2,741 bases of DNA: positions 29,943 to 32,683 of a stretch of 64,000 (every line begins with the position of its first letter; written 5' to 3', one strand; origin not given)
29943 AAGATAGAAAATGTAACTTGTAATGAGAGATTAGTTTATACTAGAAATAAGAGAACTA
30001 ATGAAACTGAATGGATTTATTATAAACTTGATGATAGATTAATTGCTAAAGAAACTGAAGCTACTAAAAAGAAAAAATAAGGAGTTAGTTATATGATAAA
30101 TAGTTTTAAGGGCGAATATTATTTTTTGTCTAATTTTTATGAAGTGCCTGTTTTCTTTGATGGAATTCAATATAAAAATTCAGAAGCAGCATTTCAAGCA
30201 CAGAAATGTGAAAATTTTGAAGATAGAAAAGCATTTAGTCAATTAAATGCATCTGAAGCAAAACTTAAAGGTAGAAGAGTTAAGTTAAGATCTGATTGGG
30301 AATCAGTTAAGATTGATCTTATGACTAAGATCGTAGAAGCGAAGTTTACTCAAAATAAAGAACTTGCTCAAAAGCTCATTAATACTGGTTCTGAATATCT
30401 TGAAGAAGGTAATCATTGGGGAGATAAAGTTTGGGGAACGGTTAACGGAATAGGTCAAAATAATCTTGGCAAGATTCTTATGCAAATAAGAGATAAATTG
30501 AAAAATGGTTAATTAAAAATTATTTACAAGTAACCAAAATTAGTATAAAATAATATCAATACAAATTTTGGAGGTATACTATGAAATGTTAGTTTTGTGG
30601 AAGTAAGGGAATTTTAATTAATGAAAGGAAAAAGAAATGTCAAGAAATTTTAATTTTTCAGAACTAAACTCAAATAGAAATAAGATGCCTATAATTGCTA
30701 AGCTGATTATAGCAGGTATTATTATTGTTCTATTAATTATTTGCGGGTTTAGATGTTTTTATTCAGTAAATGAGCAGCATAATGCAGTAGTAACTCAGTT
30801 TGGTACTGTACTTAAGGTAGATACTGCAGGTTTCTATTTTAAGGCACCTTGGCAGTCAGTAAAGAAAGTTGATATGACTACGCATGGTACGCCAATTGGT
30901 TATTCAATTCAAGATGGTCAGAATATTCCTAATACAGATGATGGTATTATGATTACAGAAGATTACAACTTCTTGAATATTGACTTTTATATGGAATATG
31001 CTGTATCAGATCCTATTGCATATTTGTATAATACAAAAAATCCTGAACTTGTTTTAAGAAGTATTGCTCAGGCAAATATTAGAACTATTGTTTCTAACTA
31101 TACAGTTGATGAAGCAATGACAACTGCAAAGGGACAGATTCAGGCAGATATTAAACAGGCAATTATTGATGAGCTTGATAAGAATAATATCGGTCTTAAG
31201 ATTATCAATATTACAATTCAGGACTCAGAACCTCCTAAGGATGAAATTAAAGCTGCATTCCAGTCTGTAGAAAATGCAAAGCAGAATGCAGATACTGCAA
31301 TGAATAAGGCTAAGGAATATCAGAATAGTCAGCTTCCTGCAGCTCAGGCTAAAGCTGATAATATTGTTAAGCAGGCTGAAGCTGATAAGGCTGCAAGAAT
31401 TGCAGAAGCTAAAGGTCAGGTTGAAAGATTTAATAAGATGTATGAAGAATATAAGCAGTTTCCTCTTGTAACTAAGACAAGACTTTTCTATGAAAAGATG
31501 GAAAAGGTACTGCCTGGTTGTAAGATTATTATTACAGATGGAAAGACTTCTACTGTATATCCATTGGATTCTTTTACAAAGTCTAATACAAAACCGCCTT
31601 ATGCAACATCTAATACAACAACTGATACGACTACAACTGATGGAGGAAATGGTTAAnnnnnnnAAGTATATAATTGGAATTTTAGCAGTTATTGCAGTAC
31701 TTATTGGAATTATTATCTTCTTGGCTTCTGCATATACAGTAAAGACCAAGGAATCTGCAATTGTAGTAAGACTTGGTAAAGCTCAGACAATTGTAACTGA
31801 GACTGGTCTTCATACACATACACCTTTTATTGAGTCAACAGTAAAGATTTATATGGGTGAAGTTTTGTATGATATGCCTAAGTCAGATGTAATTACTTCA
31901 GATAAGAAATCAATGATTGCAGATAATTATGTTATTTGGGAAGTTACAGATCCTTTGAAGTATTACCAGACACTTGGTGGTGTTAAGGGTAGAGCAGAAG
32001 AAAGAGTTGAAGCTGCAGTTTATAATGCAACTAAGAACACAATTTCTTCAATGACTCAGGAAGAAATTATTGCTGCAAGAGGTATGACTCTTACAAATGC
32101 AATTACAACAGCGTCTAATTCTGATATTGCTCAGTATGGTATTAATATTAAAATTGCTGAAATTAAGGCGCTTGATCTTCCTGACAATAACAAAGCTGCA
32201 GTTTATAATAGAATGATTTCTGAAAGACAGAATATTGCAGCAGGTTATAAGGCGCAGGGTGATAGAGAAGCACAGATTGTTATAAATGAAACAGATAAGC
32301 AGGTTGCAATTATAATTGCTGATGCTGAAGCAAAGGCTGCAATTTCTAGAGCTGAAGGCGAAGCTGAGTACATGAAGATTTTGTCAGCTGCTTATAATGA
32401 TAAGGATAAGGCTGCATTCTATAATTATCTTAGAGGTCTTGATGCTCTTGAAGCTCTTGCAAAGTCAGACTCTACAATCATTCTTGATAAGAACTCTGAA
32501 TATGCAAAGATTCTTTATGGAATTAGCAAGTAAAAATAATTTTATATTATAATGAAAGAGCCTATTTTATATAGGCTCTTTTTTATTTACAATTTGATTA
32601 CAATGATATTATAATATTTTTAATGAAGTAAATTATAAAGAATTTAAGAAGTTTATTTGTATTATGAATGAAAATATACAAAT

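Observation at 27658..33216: ADP-ribose/NAD-processing gene set next to the salvage pathway: two NADAR paralogs, a Nudix hydrolase and (at 39372) Tpt1/KptA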

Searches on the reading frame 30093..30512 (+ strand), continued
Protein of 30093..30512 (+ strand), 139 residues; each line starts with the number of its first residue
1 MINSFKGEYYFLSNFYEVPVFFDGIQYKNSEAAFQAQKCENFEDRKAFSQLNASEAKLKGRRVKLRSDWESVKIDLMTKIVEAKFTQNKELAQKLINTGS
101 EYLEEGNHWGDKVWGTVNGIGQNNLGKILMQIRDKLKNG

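Call 64: find_encoding_contigs(protein=P0192, flank=10000, max_places=2)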
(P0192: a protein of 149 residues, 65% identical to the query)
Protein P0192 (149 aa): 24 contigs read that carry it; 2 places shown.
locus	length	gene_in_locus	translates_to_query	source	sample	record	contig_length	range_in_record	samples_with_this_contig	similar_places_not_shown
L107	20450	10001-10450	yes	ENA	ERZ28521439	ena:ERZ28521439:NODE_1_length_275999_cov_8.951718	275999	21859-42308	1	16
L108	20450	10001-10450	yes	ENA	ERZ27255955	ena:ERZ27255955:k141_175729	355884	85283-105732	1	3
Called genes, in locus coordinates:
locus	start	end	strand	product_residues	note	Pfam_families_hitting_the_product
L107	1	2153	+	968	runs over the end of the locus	PF13475:DUF4116 (faint)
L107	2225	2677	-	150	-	-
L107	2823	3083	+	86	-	-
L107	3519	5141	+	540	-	PF00145:DNA_methylase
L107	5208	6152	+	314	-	-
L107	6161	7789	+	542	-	PF01368:DHH, PF02272:DHHA1, PF17768:RecJ_OB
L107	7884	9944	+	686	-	PF01751:Toprim (faint), PF01131:Topoisom_bac, PF18974:DUF5710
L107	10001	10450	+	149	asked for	PF08719:NADAR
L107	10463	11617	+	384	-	-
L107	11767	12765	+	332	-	PF01076:Mob_Pre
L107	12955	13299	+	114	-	-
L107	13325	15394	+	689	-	PF00990:GGDEF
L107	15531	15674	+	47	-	-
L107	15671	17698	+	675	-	-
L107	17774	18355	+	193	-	PF04002:RadC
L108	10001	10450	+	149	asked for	PF08719:NADAR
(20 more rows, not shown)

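Call 78: find_encoding_contigs(protein=P0135, flank=7000, max_places=1)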
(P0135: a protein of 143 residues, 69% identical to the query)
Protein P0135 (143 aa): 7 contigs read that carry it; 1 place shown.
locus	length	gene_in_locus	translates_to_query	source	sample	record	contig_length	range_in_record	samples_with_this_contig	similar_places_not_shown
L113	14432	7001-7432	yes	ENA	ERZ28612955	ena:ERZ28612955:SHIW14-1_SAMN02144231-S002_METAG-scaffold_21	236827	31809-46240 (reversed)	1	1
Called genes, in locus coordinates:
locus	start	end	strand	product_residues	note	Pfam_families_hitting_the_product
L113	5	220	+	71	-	-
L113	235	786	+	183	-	-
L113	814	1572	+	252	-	-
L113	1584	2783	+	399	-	-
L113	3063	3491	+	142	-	PF00436:SSB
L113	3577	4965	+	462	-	-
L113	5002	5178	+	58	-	-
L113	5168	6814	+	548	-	PF13476:AAA_23, PF13555:AAA_29 (faint), PF02463:SMC_N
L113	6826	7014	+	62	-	-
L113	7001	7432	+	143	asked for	PF08719:NADAR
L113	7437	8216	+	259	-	PF04402:SIMPL (weak)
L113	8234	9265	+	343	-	PF00149:Metallophos, PF12850:Metallophos_2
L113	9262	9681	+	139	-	-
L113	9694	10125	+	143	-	-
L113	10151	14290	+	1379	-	-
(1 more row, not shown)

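Call 79: find_encoding_contigs(protein=P0165, flank=7000, max_places=1)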
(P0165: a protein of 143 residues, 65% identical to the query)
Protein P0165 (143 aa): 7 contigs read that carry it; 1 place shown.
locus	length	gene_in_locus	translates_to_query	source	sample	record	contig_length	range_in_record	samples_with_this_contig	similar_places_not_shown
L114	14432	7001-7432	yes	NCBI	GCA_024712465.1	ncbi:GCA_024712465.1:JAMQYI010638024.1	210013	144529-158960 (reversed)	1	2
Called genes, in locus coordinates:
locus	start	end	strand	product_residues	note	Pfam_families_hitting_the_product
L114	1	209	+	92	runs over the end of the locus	-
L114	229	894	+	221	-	-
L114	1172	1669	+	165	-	-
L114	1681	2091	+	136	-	-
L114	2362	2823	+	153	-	PF00990:GGDEF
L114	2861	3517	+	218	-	-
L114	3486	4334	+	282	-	-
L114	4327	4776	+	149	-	-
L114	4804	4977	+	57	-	-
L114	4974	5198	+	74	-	-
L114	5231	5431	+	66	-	-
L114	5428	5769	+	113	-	-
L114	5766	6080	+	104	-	-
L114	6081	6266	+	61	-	-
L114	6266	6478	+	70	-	-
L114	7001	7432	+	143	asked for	PF08719:NADAR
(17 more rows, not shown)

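Call 80: find_encoding_contigs(protein=P0216, flank=7000, max_places=1)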
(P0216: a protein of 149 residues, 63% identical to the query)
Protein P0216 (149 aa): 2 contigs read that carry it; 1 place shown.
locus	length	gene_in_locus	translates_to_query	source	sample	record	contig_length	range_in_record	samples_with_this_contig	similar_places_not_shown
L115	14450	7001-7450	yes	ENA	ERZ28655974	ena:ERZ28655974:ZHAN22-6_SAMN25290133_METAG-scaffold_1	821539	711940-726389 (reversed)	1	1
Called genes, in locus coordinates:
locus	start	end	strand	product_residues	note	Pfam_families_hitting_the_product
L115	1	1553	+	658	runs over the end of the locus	PF13403:Hint_2 (faint), PF14890:Intein_splicing (weak), PF00145:DNA_methylase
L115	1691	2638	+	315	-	-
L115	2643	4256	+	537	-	PF01368:DHH, PF02272:DHHA1, PF17768:RecJ_OB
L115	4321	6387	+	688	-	PF01751:Toprim (weak), PF01131:Topoisom_bac, PF18974:DUF5710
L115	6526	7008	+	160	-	-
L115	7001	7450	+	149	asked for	PF08719:NADAR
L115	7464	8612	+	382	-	-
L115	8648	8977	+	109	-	-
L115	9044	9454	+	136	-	-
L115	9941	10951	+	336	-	PF01076:Mob_Pre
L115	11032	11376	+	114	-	-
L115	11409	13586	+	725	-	PF00990:GGDEF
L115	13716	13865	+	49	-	-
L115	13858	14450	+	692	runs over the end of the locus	-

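Call 82: search_protein_families(library=padloc, proteins=[window:30093-30512:+], max_evalue=0.001)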
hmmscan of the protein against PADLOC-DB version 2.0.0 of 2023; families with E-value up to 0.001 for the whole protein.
window:30093-30512:+ (139 aa): 1 family
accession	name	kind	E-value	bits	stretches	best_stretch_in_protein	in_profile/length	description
PDLC04643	PDC-M42C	-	2.2e-13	48.7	1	8-136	12-157/158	-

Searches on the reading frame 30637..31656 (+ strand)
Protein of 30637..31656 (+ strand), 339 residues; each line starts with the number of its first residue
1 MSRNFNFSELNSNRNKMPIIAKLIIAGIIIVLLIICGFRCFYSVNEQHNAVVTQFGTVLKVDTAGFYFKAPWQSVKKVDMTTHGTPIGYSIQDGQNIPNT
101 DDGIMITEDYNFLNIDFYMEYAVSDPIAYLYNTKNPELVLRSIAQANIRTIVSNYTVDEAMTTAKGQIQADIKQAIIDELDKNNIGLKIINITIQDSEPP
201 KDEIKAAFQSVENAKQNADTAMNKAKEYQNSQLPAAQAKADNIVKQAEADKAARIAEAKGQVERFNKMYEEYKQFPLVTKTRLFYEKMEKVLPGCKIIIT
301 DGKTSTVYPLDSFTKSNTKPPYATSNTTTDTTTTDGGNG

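Call 3: search_protein_families(library=pfam, proteins=[window:30637-31656:+], max_evalue=0.01)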
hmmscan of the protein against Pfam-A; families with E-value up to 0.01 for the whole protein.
window:30637-31656:+ (339 aa): 2 families
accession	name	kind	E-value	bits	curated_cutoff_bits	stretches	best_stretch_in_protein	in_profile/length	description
PF01145.31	Band_7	-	6.4e-27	95.2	23.6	1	43-227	2-174/176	SPFH domain / Band 7 family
PF05103.18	DivIVA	-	0.0044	17.4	28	0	198-281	42-128/131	DivIVA protein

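Call 76: search_protein_families(library=ncbifam, proteins=[window:30637-31656:+], max_evalue=0.001)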
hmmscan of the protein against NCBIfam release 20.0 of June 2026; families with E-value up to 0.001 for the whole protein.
window:30637-31656:+ (339 aa): 6 families
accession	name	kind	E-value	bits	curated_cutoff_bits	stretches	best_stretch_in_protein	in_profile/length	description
TIGR01933.1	hflK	equivalog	1.7e-57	194.8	159.4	1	41-304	1-251/261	FtsH protease activity modulator HflK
NF008181.0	PRK10930.1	equivalog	3.6e-46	157.8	660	1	14-329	70-374/419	FtsH protease activity modulator HflK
TIGR01932.1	hflC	equivalog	2.2e-10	39.9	134.4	1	28-195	7-173/318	protease modulator HflC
NF008259.0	PRK11029.1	equivalog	6.7e-05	22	427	1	22-176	3-155/334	protease modulator HflC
NF005198.1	PRK06669.1-3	equivalog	0.00018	20.8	200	1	191-274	49-132/299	flagellar assembly protein FliH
NF050102.1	DivIVA_Wag31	equivalog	0.0008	19.4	260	0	209-263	116-214/256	DivIVA-like cell division protein Wag31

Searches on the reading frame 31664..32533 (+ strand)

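Call 3: search_protein_families(library=pfam, proteins=[window:31664-32533:+], max_evalue=0.01)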
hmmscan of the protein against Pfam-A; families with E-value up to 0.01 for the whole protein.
window:31664-32533:+ (289 aa): 1 family
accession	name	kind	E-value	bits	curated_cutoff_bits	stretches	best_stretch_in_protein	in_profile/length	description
PF01145.31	Band_7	-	1.7e-27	97.1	23.6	1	25-200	2-175/176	SPFH domain / Band 7 family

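Call 76: search_protein_families(library=ncbifam, proteins=[window:31664-32533:+], max_evalue=0.001)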
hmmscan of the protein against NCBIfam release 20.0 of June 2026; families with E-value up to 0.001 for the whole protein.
window:31664-32533:+ (289 aa): 4 families
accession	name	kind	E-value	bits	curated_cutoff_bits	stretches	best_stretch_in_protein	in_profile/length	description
TIGR01932.1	hflC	equivalog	7e-45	153.2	134.4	2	144-285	178-318/318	protease modulator HflC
NF008259.0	PRK11029.1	equivalog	1e-30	106.9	427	2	142-283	186-325/334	protease modulator HflC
TIGR01933.1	hflK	equivalog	1.5e-14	54.1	159.4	1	24-279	2-252/261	FtsH protease activity modulator HflK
NF008181.0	PRK10930.1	equivalog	1e-10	41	660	1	7-240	81-312/419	FtsH protease activity modulator HflK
